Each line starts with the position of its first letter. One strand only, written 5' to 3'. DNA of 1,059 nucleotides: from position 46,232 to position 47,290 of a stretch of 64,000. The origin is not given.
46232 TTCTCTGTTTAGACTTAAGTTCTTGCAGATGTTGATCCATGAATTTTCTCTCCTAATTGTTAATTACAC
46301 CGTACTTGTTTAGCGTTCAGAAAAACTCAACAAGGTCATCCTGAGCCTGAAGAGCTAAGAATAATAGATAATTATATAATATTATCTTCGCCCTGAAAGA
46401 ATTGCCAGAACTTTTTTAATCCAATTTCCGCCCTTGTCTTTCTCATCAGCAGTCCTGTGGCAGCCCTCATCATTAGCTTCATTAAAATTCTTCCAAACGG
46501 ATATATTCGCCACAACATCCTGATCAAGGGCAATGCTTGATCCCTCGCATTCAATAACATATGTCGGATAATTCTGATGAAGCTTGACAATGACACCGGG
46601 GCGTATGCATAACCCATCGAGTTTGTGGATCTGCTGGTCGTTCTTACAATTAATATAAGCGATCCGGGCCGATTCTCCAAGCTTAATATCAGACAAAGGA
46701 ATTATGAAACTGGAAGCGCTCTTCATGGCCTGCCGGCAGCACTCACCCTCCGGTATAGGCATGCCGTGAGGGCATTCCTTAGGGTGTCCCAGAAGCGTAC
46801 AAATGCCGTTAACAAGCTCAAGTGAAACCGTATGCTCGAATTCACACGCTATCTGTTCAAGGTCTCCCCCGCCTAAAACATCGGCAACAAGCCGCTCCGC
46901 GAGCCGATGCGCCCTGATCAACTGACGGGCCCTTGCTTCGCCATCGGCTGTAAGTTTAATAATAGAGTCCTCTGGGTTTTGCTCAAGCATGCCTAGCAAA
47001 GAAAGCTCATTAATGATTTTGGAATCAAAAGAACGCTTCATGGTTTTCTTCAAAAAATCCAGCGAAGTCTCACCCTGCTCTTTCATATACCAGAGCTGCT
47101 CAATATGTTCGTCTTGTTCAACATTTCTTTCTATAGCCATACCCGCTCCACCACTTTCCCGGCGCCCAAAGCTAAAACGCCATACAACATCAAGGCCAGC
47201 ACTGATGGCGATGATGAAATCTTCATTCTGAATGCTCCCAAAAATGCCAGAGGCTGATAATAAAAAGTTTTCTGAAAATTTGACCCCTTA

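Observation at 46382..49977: Cluster-embedded iron module: FeoB, a FecR-domain membrane protein and a DtxR-type regulator, with no separate feoA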

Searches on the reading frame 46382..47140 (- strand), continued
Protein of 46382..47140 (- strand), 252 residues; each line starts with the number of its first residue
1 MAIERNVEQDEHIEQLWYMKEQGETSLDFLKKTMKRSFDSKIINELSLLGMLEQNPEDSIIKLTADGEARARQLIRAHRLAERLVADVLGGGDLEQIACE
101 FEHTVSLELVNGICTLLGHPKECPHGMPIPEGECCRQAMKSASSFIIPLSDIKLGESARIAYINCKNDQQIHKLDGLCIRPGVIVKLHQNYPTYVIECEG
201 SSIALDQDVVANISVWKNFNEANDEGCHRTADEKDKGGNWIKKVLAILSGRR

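Call 84: search_protein_representatives(alignment_id=A2)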
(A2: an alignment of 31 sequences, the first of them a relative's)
Query: 31 sequences, 247 profile positions. Proteins with E-value up to 0.001 (for the whole library): 5198; up to 1e-10: 1387; up to 1e-30: 224. The best 150 are listed.
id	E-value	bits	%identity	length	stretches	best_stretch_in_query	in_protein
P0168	1.7e-89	315.6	-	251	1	5-227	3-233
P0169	4.9e-82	291.1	-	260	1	3-222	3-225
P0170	1.6e-81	289.4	-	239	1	4-223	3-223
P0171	6.2e-75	267.8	-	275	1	5-222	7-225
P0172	9.8e-75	267.2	-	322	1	7-218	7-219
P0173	1.5e-74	266.6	-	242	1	6-219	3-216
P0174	3.7e-74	265.3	-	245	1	1-236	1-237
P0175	1.5e-69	250.2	-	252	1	5-239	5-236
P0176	2.6e-69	249.4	-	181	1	47-218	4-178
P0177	2.0e-66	239.9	-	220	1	3-215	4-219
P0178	4.1e-66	238.9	-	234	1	2-215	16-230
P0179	4.7e-66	238.8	-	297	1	1-246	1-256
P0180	8.1e-66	238.0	-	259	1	1-226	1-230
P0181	7.1e-64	231.6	-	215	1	1-212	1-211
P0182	3.3e-62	226.2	-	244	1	1-219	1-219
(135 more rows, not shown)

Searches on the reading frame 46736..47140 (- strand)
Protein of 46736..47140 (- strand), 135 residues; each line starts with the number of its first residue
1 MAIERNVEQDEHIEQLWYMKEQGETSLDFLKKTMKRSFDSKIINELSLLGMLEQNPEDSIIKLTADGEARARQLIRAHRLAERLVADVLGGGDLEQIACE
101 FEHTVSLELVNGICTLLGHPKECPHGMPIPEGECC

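Call 74: search_solved_structures(query=window:46736-47140:-, max_evalue=0.001, show_alignments=5)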
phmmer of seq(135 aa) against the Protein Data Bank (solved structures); distinct sequences matched with E-value up to 0.001: 26.
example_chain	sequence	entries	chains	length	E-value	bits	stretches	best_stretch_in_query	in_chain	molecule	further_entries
7b24_A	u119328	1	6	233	3.7e-12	49.9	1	50-130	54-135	DtxR family iron (Metal) dependent repressor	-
7b1v_A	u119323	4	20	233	4.2e-12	49.7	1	50-130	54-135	DtxR family iron (Metal) dependent repressor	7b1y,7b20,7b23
7b25_A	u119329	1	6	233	5e-12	49.5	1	55-130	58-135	DtxR family iron (Metal) dependent repressor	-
1b1b_A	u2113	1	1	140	5.1e-10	43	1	16-130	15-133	PROTEIN (IRON DEPENDENT REGULATOR)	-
2isy_A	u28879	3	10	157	7.4e-10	42.5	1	16-130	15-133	Iron-dependent repressor ideR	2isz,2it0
1fx7_A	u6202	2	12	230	1.6e-09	41.4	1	40-130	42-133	IRON-DEPENDENT REPRESSOR IDER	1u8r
8pvt_A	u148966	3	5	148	4.2e-08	36.8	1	10-131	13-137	Iron dependent repressor, putative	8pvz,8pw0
3glx_A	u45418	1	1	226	1.4e-07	35.1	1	56-130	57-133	Diphtheria toxin repressor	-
1bi0_A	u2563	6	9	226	1.5e-07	35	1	56-130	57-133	DIPHTHERIA TOXIN REPRESSOR | DIPHTHERIA TOX REPRESSOR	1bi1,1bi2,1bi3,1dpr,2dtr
1c0w_A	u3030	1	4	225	1.5e-07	35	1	56-130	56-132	DIPHTHERIA TOXIN REPRESSOR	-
5zr4_A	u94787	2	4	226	1.9e-07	34.7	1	12-132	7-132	Metal-dependent transcriptional regulator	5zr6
2x4h_A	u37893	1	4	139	2.4e-07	34.3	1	40-130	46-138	HYPOTHETICAL PROTEIN SSO2273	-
1fwz_A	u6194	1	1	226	2.5e-07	34.3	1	57-130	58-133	DIPHTHERIA TOXIN REPRESSOR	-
4o5v_A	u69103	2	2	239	8.4e-07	32.6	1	33-133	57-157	Iron-dependent transcription repressor related protein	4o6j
1g3y_A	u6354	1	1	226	1e-06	32.3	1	56-130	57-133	DIPHTHERIA TOXIN REPRESSOR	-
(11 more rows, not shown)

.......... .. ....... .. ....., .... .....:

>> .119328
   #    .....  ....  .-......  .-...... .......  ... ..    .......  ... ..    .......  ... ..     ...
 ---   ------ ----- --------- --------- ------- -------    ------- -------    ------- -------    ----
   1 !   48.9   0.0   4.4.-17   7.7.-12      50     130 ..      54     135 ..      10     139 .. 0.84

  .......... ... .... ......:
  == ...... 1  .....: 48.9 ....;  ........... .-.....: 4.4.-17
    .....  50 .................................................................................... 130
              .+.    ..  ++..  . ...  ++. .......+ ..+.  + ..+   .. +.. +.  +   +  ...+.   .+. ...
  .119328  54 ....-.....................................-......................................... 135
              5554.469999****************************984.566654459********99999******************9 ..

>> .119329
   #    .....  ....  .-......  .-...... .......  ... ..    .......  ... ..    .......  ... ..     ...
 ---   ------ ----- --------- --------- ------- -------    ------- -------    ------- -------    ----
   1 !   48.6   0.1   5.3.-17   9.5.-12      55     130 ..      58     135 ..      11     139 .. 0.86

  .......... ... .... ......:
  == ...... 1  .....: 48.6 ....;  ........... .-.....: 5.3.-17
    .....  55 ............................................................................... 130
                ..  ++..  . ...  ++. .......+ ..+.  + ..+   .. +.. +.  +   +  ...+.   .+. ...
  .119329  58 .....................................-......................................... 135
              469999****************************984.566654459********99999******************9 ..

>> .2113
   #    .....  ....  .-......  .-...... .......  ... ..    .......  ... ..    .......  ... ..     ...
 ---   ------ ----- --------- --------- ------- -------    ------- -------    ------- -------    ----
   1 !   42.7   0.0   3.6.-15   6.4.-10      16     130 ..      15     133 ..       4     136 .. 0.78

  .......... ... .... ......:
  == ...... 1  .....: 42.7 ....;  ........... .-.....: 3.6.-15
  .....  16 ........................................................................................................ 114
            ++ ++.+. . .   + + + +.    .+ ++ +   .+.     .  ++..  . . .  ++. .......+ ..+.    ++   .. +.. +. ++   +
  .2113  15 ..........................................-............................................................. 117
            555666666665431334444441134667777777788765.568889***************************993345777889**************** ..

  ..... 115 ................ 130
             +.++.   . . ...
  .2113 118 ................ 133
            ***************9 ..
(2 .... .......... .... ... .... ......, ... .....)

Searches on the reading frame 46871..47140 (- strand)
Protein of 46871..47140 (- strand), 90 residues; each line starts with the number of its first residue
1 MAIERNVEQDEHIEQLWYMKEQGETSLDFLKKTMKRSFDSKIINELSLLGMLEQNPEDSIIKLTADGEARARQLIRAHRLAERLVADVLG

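Call 27: search_protein_families(library=pfam, proteins=[window:46871-47140:-], max_evalue=10)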
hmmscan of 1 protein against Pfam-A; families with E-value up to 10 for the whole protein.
seq(90 aa): 2 families
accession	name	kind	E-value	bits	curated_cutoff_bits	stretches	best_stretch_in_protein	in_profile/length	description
PF02742.21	Fe_dep_repr_C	-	3.6e-05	24.1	27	1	64-90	1-27/70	Iron dependent repressor, metal binding and dimerisation domain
PF20008.5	DUF6429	-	0.09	12.9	31.6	1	36-78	25-68/71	Domain of unknown function (DUF6429)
